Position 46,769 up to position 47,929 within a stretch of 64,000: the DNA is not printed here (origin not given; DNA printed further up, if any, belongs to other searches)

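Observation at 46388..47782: Monocistronic zeta-toxin-like P-loop kinase with no obvious antitoxin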

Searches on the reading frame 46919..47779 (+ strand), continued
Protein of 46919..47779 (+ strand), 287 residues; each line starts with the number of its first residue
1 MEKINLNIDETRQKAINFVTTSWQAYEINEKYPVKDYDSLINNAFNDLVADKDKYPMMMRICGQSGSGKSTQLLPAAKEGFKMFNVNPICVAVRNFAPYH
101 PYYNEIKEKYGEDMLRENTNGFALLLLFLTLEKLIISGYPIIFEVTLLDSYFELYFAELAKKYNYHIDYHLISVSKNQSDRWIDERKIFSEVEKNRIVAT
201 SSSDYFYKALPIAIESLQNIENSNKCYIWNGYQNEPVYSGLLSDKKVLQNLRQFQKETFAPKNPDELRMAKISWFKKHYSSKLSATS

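Call 66: search_protein_families(library=ncbifam, proteins=[L020:4181-6001:+, L023:4071-5891:+, L026:3792-5636:+, L066:3938-5950:+, L048:2984-4984:+, L076:863-2935:+, L058:8849-10711:-], max_evalue=1e-30)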
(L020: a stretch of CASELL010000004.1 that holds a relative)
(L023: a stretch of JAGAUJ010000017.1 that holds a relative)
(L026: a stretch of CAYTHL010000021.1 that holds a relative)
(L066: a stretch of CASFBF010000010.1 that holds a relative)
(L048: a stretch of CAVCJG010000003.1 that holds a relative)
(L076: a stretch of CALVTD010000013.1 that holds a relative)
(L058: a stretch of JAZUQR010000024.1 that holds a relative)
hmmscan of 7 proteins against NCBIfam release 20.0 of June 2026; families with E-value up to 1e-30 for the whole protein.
L020:4181-6001:+ (607 aa): 13 families
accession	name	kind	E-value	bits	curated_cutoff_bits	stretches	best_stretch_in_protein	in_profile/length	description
TIGR01394.1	TypA_BipA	equivalog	5.1e-277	919.9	757.3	1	3-598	1-594/594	translational GTPase TypA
NF007583.0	PRK10218.1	equivalog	2.2e-220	732.8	1260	1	3-603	5-604/607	ribosome-dependent GTPase TypA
TIGR00484.1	EF-G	equivalog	9.1e-57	192.6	659.4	1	3-144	10-153/691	elongation factor G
NF009381.0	PRK12740.1-5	subfamily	3.8e-56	190.8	583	0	2-146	8-154/692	elongation factor G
TIGR00490.1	aEF-2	equivalog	7.9e-54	182.9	738.45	1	3-131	19-151/720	elongation factor EF-2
NF012153.1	tet_protect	equivalog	1.2e-51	175.7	775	1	5-144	2-143/614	tetracycline resistance ribosomal protection protein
TIGR01393.1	lepA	equivalog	1e-48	166.2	533.9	1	2-292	2-278/595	translation elongation factor 4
NF009891.0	PRK13351.1-1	equivalog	5e-40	137.7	597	0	2-146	8-154/681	elongation factor G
NF000120.3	47473_otr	exception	1.5e-38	132.8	900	1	5-144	4-145/608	tetracycline resistance ribosomal protection protein Otr(A)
NF009377.1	PRK12740.1-1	equivalog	1.1e-37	129.8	890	0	2-146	12-158/700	elongation factor G-like protein EF-G2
NF033148.1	tet_protect_M_W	exception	6.9e-34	117.2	1100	1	1-144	1-146/639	TetM/TetW/TetO/TetS family tetracycline resistance ribosomal protection protein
NF012154.0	tet_protect_Q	exception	1.8e-33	115.7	1425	1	1-134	1-136/638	tetracycline resistance ribosomal protection protein Tet(Q)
NF001964.0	PRK00741.1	equivalog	7.2e-33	113.8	473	0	4-144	13-159/529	peptide chain release factor 3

L023:4071-5891:+ (607 aa): 13 families
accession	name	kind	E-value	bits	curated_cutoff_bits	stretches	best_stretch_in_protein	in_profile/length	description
TIGR01394.1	TypA_BipA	equivalog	3.3e-278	923.9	757.3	1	3-598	1-594/594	translational GTPase TypA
NF007583.0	PRK10218.1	equivalog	9.8e-220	730.6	1260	1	3-603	5-604/607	ribosome-dependent GTPase TypA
TIGR00484.1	EF-G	equivalog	7.2e-57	193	659.4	1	3-160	10-166/691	elongation factor G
TIGR00490.1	aEF-2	equivalog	5.8e-55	186.7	738.45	1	3-131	19-151/720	elongation factor EF-2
NF009381.0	PRK12740.1-5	subfamily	1.7e-54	185.4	583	0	2-146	8-154/692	elongation factor G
NF012153.1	tet_protect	equivalog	2.3e-49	168.2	775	1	5-144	2-143/614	tetracycline resistance ribosomal protection protein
TIGR01393.1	lepA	equivalog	7.4e-48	163.3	533.9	1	2-290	2-276/595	translation elongation factor 4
NF009891.0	PRK13351.1-1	equivalog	2.1e-39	135.7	597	0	2-146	8-154/681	elongation factor G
NF000120.3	47473_otr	exception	1.2e-36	126.5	900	1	5-144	4-145/608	tetracycline resistance ribosomal protection protein Otr(A)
NF009377.1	PRK12740.1-1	equivalog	1.3e-36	126.3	890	0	2-146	12-158/700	elongation factor G-like protein EF-G2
NF012154.0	tet_protect_Q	exception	1.1e-32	113.2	1425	0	1-133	1-135/638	tetracycline resistance ribosomal protection protein Tet(Q)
NF001964.0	PRK00741.1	equivalog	1.3e-32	112.9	473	0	4-144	13-159/529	peptide chain release factor 3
NF033148.1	tet_protect_M_W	exception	3.1e-31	108.4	1100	1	1-142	1-144/639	TetM/TetW/TetO/TetS family tetracycline resistance ribosomal protection protein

L026:3792-5636:+ (615 aa): 0 families

L066:3938-5950:+ (671 aa): 30 families (the best 25 are shown)
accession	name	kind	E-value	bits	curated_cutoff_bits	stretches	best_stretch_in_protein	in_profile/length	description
TIGR02203.1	MsbA_lipidA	equivalog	1.3e-120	403.6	602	1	101-669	3-571/572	lipid A export permease/ATP-binding protein MsbA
NF052233.1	CphA_assoc_ABC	equivalog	4.5e-114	382.4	880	1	76-669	147-745/766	cyanophycin metabolism-associated ABC transporter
TIGR00958.1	3a01208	subfamily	8.1e-109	364.8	874.6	1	89-663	138-710/711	antigen peptide transporter 2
TIGR02204.1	MsbA_rel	hypoth_equivalog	4e-108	362.5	780.4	1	97-668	3-576/576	ABC transporter, permease/ATP-binding protein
NF008381.0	PRK11176.1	equivalog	7.4e-105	351.5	867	1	139-669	52-581/582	lipid A ABC transporter ATP-binding protein/permease MsbA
NF010178.0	PRK13657.1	equivalog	1.2e-104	350.9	733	1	101-668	8-571/588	glucan ABC transporter ATP-binding protein/ permease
TIGR01846.1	type_I_sec_HlyB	subfamily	2.9e-102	343.1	725.55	1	100-667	131-692/694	type I secretion system permease/ATPase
TIGR03375.1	type_I_sec_LssB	subfamily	1.3e-98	331.1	693.1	1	119-655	156-690/696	type I secretion system permease/ATPase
NF045513.1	HepA_fam_ABC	equivalog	2.4e-96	323.5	725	1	141-668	81-610/610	heterocyst formation ABC transporter subunit HepA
NF008056.1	PRK10790.1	equivalog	7.3e-93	312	746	1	96-668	7-576/584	SmdB family multidrug efflux ABC transporter permease/ATP-binding protein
TIGR03796.1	NHLM_micro_ABC1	equivalog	2.2e-92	310.5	853.3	1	92-663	134-708/710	NHLP family bacteriocin export ABC transporter peptidase/permease/ATPase subunit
TIGR03797.1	NHLM_micro_ABC2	equivalog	7.3e-87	292.5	709.4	1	94-667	117-685/686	NHLP bacteriocin export ABC transporter permease/ATPase subunit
TIGR02857.1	CydD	equivalog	8.6e-87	292.3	435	1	115-639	6-529/529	thiol reductant ABC exporter subunit CydD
TIGR01192.1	chvA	subfamily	3.4e-81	273.6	585.4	1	99-664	6-567/585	glucan export ABC transporter ATP-binding protein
NF008055.0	PRK10789.1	equivalog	8e-80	268.9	845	1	102-667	6-571/590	SmdA family multidrug ABC transporter permease/ATP-binding protein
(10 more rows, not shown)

L048:2984-4984:+ (667 aa): 29 families (the best 25 are shown)
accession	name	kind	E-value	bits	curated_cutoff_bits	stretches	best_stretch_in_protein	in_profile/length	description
TIGR02203.1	MsbA_lipidA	equivalog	2.2e-122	409.5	602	1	97-665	3-571/572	lipid A export permease/ATP-binding protein MsbA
NF052233.1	CphA_assoc_ABC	equivalog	2.9e-115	386.3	880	1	126-665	207-745/766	cyanophycin metabolism-associated ABC transporter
NF010178.0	PRK13657.1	equivalog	1.5e-113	380.3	733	1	96-664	7-571/588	glucan ABC transporter ATP-binding protein/ permease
TIGR00958.1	3a01208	subfamily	7.8e-108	361.6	874.6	1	89-659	142-710/711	antigen peptide transporter 2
NF008381.0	PRK11176.1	equivalog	1.5e-107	360.4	867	1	144-665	59-581/582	lipid A ABC transporter ATP-binding protein/permease MsbA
TIGR02204.1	MsbA_rel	hypoth_equivalog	5.1e-105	352.3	780.4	1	97-664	7-576/576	ABC transporter, permease/ATP-binding protein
TIGR01846.1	type_I_sec_HlyB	subfamily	5.8e-105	352.1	725.55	1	109-663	140-692/694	type I secretion system permease/ATPase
NF045513.1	HepA_fam_ABC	equivalog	9.3e-99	331.5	725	1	156-664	101-610/610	heterocyst formation ABC transporter subunit HepA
TIGR03375.1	type_I_sec_LssB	subfamily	1.8e-95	320.7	693.1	1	81-652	125-691/696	type I secretion system permease/ATPase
TIGR03796.1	NHLM_micro_ABC1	equivalog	7.2e-95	318.7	853.3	1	89-659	135-708/710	NHLP family bacteriocin export ABC transporter peptidase/permease/ATPase subunit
NF008056.1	PRK10790.1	equivalog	3.5e-92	309.8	746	1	90-664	5-576/584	SmdB family multidrug efflux ABC transporter permease/ATP-binding protein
TIGR01192.1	chvA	subfamily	3.4e-90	303.3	585.4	1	95-660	6-567/585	glucan export ABC transporter ATP-binding protein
TIGR03797.1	NHLM_micro_ABC2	equivalog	2.8e-86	290.5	709.4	1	89-663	116-685/686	NHLP bacteriocin export ABC transporter permease/ATPase subunit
TIGR02857.1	CydD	equivalog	9.7e-84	282.2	435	1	110-635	5-529/529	thiol reductant ABC exporter subunit CydD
TIGR01193.1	bacteriocin_ABC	subfamily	3.6e-79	267.1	523.85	1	90-661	138-707/708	peptide cleavage/export ABC transporter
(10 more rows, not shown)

L076:863-2935:+ (691 aa): 30 families (the best 25 are shown)
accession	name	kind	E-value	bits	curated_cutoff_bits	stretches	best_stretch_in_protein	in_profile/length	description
TIGR02203.1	MsbA_lipidA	equivalog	1.9e-121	406.4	602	1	121-689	3-571/572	lipid A export permease/ATP-binding protein MsbA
NF052233.1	CphA_assoc_ABC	equivalog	5.2e-117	392.1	880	1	84-688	135-744/766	cyanophycin metabolism-associated ABC transporter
TIGR00958.1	3a01208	subfamily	1.2e-111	374.2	874.6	1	69-683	120-710/711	antigen peptide transporter 2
TIGR02204.1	MsbA_rel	hypoth_equivalog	1.7e-109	367.1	780.4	1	118-688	4-576/576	ABC transporter, permease/ATP-binding protein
NF010178.0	PRK13657.1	equivalog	1.1e-107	361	733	1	121-688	8-571/588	glucan ABC transporter ATP-binding protein/ permease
NF008381.0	PRK11176.1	equivalog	8.7e-105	351.3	867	1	165-689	56-581/582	lipid A ABC transporter ATP-binding protein/permease MsbA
TIGR01846.1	type_I_sec_HlyB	subfamily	3.2e-103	346.3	725.55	1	76-687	92-692/694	type I secretion system permease/ATPase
TIGR03375.1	type_I_sec_LssB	subfamily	9.3e-100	334.9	693.1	1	102-676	122-691/696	type I secretion system permease/ATPase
NF008056.1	PRK10790.1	equivalog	4.3e-97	326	746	1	117-688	8-576/584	SmdB family multidrug efflux ABC transporter permease/ATP-binding protein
NF045513.1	HepA_fam_ABC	equivalog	2.4e-96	323.5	725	1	172-688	93-610/610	heterocyst formation ABC transporter subunit HepA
TIGR03796.1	NHLM_micro_ABC1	equivalog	4.7e-93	312.7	853.3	1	113-683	135-708/710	NHLP family bacteriocin export ABC transporter peptidase/permease/ATPase subunit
TIGR03797.1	NHLM_micro_ABC2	equivalog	3.1e-86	290.4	709.4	1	118-687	121-685/686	NHLP bacteriocin export ABC transporter permease/ATPase subunit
TIGR02857.1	CydD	equivalog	1.7e-85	288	435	1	135-659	6-529/529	thiol reductant ABC exporter subunit CydD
TIGR01192.1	chvA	subfamily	6.6e-84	282.6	585.4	1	119-685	6-568/585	glucan export ABC transporter ATP-binding protein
NF008055.0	PRK10789.1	equivalog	2.3e-77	260.8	845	1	123-687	7-571/590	SmdA family multidrug ABC transporter permease/ATP-binding protein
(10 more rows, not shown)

L058:8849-10711:- (621 aa): 80 families (the best 25 are shown)
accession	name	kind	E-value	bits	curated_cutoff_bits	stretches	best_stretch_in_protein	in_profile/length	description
NF007921.0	PRK10636.1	equivalog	4.2e-155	517.5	917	1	13-603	1-590/638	ABC transporter ATP-binding protein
NF000355.4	ribo_prot_ABC_F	equivalog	6.7e-120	401.3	380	1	13-509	2-497/499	ribosomal protection-like ABC-F family protein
NF011646.0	PRK15064.1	equivalog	9.6e-110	367.5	762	1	13-527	1-524/530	ABC-F family ATPase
NF050005.1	ABC_ATPase_Uup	equivalog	3.3e-99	332.8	900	1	11-610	1-619/636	ATP-binding cassette ATPase Uup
NF008358.0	PRK11147.1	equivalog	5.6e-91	305.7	936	1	11-614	1-619/635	ABC transporter ATP-binding protein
NF008775.0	PRK11819.1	equivalog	1.3e-90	304.7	599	1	116-542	124-547/556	energy-dependent translational throttle protein EttA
TIGR03719.1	ABC_ABC_ChvD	subfamily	5.4e-89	299.2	806.75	1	117-534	123-537/552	energy-dependent translational throttle protein EttA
NF000169.2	ABCF_Sal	exception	6.5e-87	292.4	725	1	26-516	14-506/542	Sal family ABC-F type ribosomal protection protein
NF000168.2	ABCF_Msr_all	exception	2.1e-79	267.4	680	0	382-517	351-484/487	Msr family ABC-F type ribosomal protection protein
NF043038.1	ABCF_CplR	exception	5.3e-79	266.3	780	1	383-600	343-542/544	ABC-F type ribosomal protection protein CplR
NF000514.1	ABCF_OptrA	exception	2.9e-78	263.8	1450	1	120-527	145-548/655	ABC-F type ribosomal protection protein OptrA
NF000170.2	ABCF_Vga_all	exception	5.6e-73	246.2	725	1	335-537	283-479/521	Vga family ABC-F type ribosomal protection protein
NF000171.1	ABCF_producer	exception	1.3e-67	228.5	800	1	14-265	4-275/541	TlrC/CarA/OleB/SrmB family ABC-F type ribosomal protection protein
NF000167.2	ABCF_Lsa_all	exception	6.2e-66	223.3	750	0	323-539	4-214/492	Lsa family ABC-F type ribosomal protection protein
NF000166.1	ABCF_CarA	exception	1.7e-52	178.3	1050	0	116-240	132-256/556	ABC-F type ribosomal protection protein Car(A)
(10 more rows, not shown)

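Call 68: search_protein_families(library=pfam, proteins=[P0048, P0051, L018:7412-8548:+, L048:7924-9702:-, L048:9732-10379:+, L009:4976-5983:+, L033:6962-8053:+, L017:6888-7883:+, L038:6859-7410:+, L024:6770-7447:-], max_evalue=0.0001)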
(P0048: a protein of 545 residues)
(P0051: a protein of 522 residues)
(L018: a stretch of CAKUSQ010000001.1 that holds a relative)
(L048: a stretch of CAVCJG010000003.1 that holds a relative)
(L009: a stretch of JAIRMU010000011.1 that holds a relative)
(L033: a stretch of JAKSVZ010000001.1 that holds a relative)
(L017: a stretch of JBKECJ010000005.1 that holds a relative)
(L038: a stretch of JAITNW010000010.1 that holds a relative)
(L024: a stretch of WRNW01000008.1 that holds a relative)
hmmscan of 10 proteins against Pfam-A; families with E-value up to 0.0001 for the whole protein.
P0048 (545 aa): 2 families
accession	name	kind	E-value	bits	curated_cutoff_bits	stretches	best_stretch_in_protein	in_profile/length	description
PF02401.23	LYTB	-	8.1e-70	235.6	24.5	1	268-535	3-266/267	LytB protein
PF06414.18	Zeta_toxin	-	7.7e-15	55.3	22.3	1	41-176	13-147/199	Zeta toxin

P0051 (522 aa): 2 families
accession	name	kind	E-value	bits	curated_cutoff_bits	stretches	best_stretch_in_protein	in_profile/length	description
PF06414.18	Zeta_toxin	-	1.7e-14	54.2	22.3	1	301-462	20-176/199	Zeta toxin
PF12710.13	HAD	-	1.5e-06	29.2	27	1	7-189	2-184/189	haloacid dehalogenase-like hydrolase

L018:7412-8548:+ (379 aa): 0 families

L048:7924-9702:- (593 aa): 4 families
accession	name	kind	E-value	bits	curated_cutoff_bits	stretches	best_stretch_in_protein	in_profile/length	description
PF01380.27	SIS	-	2.8e-45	153.7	25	2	286-408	6-129/131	SIS domain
PF13522.11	GATase_6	-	9.1e-22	77.9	27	1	70-195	11-129/130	Glutamine amidotransferase domain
PF13537.11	GATase_7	-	3.4e-18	66.3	25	1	85-198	9-119/123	Glutamine amidotransferase domain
PF13230.11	GATase_4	-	1.8e-05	24.3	23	1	71-137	73-138/272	Glutamine amidotransferases class-II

L048:9732-10379:+ (216 aa): 3 families
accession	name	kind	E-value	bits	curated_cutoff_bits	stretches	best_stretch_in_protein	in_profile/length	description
PF00583.31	Acetyltransf_1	-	1.3e-09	38.8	20.7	1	57-138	21-104/116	Acetyltransferase (GNAT) family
PF13673.13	Acetyltransf_10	-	2.4e-09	37.7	23.6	1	57-149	19-109/128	Acetyltransferase (GNAT) domain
PF13508.13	Acetyltransf_7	-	1.5e-07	32.1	27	1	71-148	5-83/84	Acetyltransferase (GNAT) domain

L009:4976-5983:+ (336 aa): 1 family
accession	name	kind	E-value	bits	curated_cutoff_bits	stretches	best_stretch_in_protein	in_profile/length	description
PF02470.25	MlaD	-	3.5e-17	62.8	25.1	1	39-114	2-81/81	MlaD protein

L033:6962-8053:+ (364 aa): 0 families

L017:6888-7883:+ (332 aa): 2 families
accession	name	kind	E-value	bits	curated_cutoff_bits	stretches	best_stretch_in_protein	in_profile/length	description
PF13310.11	Virulence_RhuM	-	4.8e-23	82.2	33.7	1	64-147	2-84/252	Virulence protein RhuM family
PF02661.23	Fic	-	3.8e-12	47.3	24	1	217-284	20-93/93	Fic/DOC family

L038:6859-7410:+ (184 aa): 1 family
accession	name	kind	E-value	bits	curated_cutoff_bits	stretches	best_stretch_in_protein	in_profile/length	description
PF01728.25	FtsJ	-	7.7e-24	85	24.1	1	4-173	3-172/181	FtsJ-like methyltransferase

L024:6770-7447:- (226 aa): 1 family
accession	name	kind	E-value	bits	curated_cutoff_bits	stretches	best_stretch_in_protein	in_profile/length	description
PF00293.34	NUDIX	-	3.2e-05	24.4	21.1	1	47-159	3-102/134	NUDIX domain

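Call 70: find_encoding_contigs(protein=P0048, flank=5000, max_places=3)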
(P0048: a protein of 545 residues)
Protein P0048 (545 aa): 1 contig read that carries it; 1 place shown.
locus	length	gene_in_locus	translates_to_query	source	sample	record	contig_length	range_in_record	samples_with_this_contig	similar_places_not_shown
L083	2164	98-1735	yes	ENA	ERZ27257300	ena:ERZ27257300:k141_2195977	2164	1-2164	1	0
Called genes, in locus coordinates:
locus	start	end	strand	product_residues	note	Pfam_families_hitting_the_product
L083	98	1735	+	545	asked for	PF06414:Zeta_toxin, PF02401:LYTB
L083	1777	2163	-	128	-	?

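Call 73: search_solved_structures(query=A3, max_evalue=0.01)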
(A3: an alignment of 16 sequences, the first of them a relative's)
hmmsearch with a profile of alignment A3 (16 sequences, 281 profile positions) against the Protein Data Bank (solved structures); distinct sequences matched with E-value up to 0.01: 72 (the best 60 are shown).
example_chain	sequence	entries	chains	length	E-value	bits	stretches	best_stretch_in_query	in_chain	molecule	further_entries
4dtb_A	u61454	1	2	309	5.7e-17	65.3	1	46-238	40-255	APH(2'')-Id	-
4n57_A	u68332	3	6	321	6.8e-17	65.1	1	13-238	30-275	APH(2'')-Id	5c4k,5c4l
3sgc_A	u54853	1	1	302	8.2e-17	64.8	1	46-238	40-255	APH(2'')-Id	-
3n4t_A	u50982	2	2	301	8.2e-17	64.8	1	46-238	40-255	APH(2'')-Id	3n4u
6cd7_A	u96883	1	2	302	8.2e-17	64.8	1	46-238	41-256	APH(2'')-Id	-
3sg9_A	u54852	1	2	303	8.3e-17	64.8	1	46-238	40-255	APH(2'')-Id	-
3sg8_A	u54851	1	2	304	8.3e-17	64.8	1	46-238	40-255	APH(2'')-Id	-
4dt8_A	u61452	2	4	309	8.8e-17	64.7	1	46-238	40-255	APH(2'')-Id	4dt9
4dbx_A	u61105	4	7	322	9.8e-17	64.6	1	46-238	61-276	APH(2"")-ID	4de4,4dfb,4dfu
9h2z_A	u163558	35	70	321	9.9e-17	64.6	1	46-238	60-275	APH(2'')-Id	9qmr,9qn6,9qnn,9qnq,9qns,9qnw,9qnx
4dta_A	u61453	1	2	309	1.5e-16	64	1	46-238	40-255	APH(2'')-Id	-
3n4v_A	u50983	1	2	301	1.5e-16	64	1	46-238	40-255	APH(2'')-Id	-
3tdw_A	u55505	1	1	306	7.1e-16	61.8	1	12-234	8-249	Gentamicin resistance protein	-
6ch4_A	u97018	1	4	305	8.2e-16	61.6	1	11-259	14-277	Bifunctional AAC/APH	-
6ctz_A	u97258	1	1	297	1.3e-15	60.9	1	14-233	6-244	Gentamicin resistance protein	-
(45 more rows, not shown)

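Call 75: search_protein_families(library=pfam, proteins=[L008:5490-5903:+, L011:187-504:+, L025:5737-5994:+, L028:5614-5787:+, L034:4342-4854:+, L047:85-342:+, L068:5617-5811:+, L078:5791-5979:+], max_evalue=0.01)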
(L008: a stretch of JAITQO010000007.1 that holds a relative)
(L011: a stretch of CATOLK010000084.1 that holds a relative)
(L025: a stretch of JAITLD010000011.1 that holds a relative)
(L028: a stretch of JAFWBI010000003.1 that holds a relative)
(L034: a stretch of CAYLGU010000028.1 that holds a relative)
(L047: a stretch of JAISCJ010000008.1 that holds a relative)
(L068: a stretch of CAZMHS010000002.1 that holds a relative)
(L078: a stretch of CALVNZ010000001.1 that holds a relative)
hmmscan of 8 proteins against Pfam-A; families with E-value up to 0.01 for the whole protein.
L008:5490-5903:+ (138 aa): 1 family
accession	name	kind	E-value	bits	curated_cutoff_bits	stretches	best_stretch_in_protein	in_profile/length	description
PF18907.5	DUF5662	-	7.7e-28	97.5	27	1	5-107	3-112/156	Family of unknown function (DUF5662)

L011:187-504:+ (106 aa): 1 family
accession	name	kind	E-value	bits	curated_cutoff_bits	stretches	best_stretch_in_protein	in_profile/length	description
PF00886.24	Ribosomal_S16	-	5.2e-28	97.2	27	1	9-70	1-62/62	Ribosomal protein S16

L025:5737-5994:+ (86 aa): 1 family
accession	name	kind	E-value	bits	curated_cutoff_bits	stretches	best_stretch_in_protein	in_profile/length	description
PF18755.6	RAMA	-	4.4e-07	30.3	35.2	1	1-80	24-104/107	Restriction Enzyme Adenine Methylase Associated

L028:5614-5787:+ (58 aa): 0 families

L034:4342-4854:+ (171 aa): 0 families

L047:85-342:+ (86 aa): 1 family
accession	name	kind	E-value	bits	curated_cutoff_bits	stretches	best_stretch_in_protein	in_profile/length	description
PF08238.18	Sel1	-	3.8e-07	30.8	30.7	1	1-28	9-36/36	Sel1 repeat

L068:5617-5811:+ (65 aa): 0 families

L078:5791-5979:+ (63 aa): 0 families
